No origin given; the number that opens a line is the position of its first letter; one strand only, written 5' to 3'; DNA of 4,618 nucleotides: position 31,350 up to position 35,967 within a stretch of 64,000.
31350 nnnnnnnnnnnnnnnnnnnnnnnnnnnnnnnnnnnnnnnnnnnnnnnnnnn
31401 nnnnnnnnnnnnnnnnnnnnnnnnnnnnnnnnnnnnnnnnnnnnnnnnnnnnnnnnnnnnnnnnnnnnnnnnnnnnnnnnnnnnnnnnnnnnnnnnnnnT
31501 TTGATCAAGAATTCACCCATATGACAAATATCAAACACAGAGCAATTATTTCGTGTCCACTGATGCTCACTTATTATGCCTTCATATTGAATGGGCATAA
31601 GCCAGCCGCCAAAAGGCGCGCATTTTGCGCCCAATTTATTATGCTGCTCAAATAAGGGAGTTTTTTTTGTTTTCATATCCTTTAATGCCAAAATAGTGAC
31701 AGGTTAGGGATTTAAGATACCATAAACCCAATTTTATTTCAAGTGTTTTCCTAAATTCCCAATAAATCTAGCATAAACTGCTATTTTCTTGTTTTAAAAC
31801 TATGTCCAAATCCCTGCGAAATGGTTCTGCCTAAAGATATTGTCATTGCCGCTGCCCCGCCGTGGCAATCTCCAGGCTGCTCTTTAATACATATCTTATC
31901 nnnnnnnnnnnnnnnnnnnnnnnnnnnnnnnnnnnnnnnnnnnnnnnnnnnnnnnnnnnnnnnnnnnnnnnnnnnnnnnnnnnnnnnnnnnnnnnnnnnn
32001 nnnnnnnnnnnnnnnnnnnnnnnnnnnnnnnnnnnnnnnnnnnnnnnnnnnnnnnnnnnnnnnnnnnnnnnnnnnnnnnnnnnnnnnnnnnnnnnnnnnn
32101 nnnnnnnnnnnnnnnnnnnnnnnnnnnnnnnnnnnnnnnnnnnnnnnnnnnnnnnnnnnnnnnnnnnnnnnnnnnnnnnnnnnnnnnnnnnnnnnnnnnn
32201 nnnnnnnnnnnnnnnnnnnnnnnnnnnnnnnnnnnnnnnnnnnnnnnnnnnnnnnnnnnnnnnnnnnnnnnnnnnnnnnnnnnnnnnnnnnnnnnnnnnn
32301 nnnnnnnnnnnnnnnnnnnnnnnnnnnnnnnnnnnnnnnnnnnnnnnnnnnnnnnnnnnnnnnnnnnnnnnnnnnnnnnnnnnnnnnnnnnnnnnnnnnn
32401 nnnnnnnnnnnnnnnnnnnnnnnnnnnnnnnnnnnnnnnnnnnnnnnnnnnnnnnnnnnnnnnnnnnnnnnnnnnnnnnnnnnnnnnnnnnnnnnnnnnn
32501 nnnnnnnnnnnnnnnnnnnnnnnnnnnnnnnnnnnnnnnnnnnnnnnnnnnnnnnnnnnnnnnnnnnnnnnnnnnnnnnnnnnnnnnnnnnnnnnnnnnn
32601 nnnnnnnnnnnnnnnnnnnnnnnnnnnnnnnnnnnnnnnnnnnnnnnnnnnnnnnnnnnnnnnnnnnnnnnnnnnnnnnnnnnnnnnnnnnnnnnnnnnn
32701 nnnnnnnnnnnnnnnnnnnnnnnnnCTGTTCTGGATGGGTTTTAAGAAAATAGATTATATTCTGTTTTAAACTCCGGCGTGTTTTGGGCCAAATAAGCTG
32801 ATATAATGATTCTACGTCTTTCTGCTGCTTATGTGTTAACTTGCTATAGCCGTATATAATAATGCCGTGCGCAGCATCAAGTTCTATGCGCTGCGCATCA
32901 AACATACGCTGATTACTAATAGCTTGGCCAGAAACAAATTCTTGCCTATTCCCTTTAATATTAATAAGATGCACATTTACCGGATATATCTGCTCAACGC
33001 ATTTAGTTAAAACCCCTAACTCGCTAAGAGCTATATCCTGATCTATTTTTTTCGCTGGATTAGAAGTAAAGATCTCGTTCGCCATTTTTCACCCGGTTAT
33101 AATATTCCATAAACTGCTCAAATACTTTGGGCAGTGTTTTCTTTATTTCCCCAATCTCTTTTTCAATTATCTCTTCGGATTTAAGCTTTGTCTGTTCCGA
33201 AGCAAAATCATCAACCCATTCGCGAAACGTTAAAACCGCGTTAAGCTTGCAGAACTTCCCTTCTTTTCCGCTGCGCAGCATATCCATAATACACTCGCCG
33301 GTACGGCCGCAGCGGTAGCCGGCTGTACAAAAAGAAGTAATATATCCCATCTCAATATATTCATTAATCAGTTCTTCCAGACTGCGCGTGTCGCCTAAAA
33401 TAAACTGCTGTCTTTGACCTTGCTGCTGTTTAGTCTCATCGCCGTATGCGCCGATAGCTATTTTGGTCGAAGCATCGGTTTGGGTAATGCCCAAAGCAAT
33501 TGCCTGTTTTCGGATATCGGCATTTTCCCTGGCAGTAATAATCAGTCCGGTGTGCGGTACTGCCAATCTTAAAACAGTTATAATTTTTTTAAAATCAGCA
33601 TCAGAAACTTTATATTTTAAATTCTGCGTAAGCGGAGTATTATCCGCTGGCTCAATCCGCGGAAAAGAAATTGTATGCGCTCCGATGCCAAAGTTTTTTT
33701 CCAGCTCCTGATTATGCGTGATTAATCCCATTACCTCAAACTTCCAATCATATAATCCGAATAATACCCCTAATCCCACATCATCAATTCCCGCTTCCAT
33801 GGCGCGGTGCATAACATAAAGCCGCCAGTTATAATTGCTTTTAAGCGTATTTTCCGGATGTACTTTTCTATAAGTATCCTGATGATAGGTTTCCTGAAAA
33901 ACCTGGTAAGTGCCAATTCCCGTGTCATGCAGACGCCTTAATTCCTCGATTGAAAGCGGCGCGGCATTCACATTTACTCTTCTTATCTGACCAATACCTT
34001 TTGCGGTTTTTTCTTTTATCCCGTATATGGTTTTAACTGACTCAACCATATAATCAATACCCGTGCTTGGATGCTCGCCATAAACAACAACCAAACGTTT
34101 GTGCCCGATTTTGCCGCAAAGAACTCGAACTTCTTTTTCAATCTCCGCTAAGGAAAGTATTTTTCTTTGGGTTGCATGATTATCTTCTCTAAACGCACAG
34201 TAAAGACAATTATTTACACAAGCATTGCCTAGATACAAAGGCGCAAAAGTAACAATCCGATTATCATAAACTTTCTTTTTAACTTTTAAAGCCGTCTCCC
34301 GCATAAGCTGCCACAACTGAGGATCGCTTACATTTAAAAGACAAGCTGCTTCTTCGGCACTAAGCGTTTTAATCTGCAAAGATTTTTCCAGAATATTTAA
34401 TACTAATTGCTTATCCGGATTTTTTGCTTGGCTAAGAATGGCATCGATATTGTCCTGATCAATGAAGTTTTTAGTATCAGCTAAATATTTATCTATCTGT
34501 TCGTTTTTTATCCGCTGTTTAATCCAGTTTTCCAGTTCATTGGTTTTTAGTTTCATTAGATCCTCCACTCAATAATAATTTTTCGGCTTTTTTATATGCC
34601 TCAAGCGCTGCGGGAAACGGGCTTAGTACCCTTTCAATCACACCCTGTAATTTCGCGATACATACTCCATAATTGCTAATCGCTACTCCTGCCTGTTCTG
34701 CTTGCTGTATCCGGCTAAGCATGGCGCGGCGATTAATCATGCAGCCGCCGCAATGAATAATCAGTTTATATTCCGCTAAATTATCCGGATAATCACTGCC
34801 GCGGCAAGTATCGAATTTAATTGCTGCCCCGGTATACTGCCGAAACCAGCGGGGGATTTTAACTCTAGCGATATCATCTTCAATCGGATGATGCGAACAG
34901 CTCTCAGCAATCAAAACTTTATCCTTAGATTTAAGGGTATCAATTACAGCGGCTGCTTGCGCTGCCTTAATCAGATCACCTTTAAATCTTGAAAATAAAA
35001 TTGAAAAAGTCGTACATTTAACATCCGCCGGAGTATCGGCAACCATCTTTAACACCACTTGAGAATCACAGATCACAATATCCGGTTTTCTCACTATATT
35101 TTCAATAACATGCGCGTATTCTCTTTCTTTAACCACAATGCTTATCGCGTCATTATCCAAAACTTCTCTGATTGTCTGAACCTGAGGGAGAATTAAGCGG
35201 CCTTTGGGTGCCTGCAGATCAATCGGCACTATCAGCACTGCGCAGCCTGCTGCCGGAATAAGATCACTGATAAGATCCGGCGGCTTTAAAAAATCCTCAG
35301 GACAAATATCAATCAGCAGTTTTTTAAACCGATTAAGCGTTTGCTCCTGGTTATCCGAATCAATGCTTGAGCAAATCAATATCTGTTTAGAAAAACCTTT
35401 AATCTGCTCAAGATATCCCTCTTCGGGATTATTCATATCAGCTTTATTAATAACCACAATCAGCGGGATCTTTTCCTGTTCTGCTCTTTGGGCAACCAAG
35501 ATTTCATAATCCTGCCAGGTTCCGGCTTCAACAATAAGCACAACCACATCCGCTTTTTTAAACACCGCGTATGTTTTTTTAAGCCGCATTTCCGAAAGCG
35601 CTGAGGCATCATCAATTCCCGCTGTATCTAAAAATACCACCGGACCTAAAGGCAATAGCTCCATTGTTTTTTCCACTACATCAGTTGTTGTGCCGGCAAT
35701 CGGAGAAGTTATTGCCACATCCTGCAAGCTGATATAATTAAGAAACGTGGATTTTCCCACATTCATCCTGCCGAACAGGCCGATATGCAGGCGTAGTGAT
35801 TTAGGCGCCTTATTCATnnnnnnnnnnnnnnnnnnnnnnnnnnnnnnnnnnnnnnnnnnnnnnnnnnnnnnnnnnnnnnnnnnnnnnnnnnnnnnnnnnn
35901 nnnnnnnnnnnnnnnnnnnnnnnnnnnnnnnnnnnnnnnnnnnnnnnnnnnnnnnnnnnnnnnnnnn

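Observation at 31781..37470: HydE/G/F maturases and TM1266-like regulator present, but no [FeFe] hydrogenase structural gene in 64 kb; the nearest hydrogenase is a [NiFe] group 3b enzyme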

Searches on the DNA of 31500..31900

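Call 57: search_rna_families(source=window, start=31500, end=31900, threshold=evalue, max_evalue=1)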
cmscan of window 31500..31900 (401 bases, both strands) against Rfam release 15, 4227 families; matches with E-value up to 1: 0.
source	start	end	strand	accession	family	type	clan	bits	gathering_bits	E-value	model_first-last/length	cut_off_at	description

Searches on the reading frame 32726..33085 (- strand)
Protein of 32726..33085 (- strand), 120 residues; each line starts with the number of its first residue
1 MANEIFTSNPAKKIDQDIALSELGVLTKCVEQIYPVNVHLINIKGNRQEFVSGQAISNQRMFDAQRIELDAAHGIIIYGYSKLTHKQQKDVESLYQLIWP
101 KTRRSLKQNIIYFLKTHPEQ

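Call 68: search_protein_families(library=pfam, max_evalue=10, proteins=[window:32726-33085:-])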
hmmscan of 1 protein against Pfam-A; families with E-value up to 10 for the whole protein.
seq(120 aa): 0 families

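Call 110: search_protein_representatives(protein=window:32756-33085:-)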
Query: 110 residues. Proteins with E-value up to 0.001 (for the whole library): 1; up to 1e-10: 1; up to 1e-30: 0. The best 1 are listed.
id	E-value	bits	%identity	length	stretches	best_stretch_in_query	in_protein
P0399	3.0e-14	69.4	41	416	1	22-108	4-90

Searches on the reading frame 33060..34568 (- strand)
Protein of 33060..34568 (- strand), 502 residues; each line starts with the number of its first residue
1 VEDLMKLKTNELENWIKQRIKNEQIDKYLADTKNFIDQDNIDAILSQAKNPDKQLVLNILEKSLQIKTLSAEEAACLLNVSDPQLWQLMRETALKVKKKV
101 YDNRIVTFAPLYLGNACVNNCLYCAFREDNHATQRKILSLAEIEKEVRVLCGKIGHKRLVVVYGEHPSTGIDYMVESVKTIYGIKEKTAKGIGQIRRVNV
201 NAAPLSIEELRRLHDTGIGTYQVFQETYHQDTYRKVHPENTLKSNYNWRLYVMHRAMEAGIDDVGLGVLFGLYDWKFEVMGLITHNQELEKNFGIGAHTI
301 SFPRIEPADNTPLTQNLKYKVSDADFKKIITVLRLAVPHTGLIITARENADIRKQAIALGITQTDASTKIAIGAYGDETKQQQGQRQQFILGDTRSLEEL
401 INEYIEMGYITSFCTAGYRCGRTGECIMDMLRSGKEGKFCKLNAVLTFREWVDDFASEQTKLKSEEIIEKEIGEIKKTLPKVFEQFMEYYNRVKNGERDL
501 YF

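Call 4: search_protein_families(library=pfam, proteins=[window:33060-34568:-])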
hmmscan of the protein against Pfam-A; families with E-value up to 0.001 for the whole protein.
window:33060-34568:- (502 aa): 2 families
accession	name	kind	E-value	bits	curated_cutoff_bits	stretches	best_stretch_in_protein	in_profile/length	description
PF06968.18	BATS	-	5.8e-15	55.7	22.2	1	301-409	1-87/88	Biotin and Thiamin Synthesis associated domain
PF04055.27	Radical_SAM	-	6.3e-14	52.9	29.5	1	113-271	3-150/166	Radical SAM superfamily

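Call 5: search_protein_families(library=ncbifam, proteins=[window:33060-34568:-])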
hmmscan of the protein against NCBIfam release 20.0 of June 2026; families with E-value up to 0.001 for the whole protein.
window:33060-34568:- (502 aa): 17 families
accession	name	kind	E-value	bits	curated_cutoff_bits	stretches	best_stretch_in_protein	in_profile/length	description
TIGR03955.1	rSAM_HydG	equivalog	1e-140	469.3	312.15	1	31-502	7-470/470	[FeFe] hydrogenase H-cluster radical SAM maturase HydG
TIGR02351.2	thiH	equivalog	6.1e-73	246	380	1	60-409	26-356/364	2-iminoacetate synthase ThiH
TIGR04158.1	rSAM_MIA_synth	equivalog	8.8e-26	90.5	400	1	99-399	52-349/368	3-methyl-2-indolic acid synthase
TIGR03910.1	pyrrolys_PylB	equivalog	4.7e-24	84.9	348.2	1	58-340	7-271/347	methylornithine synthase PylB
TIGR03956.1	rSAM_HydE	equivalog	1.8e-18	66.9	254.6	1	65-296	7-227/340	[FeFe] hydrogenase H-cluster radical SAM maturase HydE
TIGR03699.1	menaquin_MqnC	equivalog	1.1e-13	50.8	428.1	1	69-337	3-268/342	cyclic dehypoxanthinyl futalosine synthase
TIGR00433.2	bioB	equivalog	2.5e-11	43.4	225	1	68-355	2-270/307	biotin synthase BioB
NF005609.0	PRK07360.1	equivalog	6.3e-11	41.6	426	1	53-183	5-137/374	7,8-didemethyl-8-hydroxy-5-deazariboflavin synthase subunit CofH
NF006277.0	PRK08445.1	equivalog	9.2e-11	41.1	576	1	82-316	15-248/348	dehypoxanthine futalosine cyclase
TIGR00423.1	TIGR00423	subfamily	2.1e-10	40.4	260.25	1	114-336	12-233/310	CofH family radical SAM protein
TIGR03551.1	F420_cofH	equivalog_domain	1.9e-08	33.6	374.1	1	72-305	4-236/345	5-amino-6-(D-ribitylamino)uracil--L-tyrosine 4-hydroxyphenyl transferase CofH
TIGR03700.1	mena_SCO4494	equivalog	4.5e-08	32.4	434.55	1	60-186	2-132/351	aminofutalosine synthase MqnE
TIGR03550.1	F420_cofG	equivalog_domain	1.6e-07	30.8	213.35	1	113-340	10-238/322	7,8-didemethyl-8-hydroxy-5-deazariboflavin synthase CofG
NF004884.0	PRK06245.1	equivalog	2.8e-07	29.7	209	1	101-294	6-202/340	7,8-didemethyl-8-hydroxy-5-deazariboflavin synthase subunit CofG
NF006276.0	PRK08444.1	equivalog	0.00011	21.4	560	1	58-181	2-122/353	aminofutalosine synthase MqnE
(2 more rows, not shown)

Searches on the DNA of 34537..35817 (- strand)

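Call 56: search_rna_families(sources=[L001, L006, L086, L087], threshold=gathering)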
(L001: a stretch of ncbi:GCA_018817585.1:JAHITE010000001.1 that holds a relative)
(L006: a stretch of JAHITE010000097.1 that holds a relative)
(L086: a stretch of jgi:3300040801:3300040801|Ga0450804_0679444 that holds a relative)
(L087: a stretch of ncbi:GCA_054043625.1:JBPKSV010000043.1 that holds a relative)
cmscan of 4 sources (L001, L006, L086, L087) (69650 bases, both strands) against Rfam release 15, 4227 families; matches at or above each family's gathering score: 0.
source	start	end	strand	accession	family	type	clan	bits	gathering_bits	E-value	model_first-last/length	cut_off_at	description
